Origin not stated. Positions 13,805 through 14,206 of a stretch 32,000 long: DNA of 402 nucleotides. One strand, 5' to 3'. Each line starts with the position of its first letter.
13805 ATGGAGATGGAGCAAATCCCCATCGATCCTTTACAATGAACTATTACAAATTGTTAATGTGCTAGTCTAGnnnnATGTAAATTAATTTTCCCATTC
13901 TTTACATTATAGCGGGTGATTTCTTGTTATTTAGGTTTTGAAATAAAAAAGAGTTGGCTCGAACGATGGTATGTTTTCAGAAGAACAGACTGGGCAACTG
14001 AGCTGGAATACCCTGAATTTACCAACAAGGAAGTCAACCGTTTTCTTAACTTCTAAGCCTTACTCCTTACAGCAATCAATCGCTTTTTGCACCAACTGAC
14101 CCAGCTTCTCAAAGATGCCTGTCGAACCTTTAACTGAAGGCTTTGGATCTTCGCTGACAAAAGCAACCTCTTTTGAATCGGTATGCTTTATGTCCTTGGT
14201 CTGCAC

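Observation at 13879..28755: About 14.8-kb integrative island whose serine recombinase ORF runs through the tRNA-Asn terminator and 3' exon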

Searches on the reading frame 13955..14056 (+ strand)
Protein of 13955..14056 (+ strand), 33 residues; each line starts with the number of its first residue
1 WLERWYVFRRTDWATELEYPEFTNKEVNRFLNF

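Call 66: search_protein_families(library=pfam, proteins=[window:13955-14056:+], max_evalue=0.01)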
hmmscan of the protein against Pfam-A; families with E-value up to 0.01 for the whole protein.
window:13955-14056:+ (33 aa): 0 families
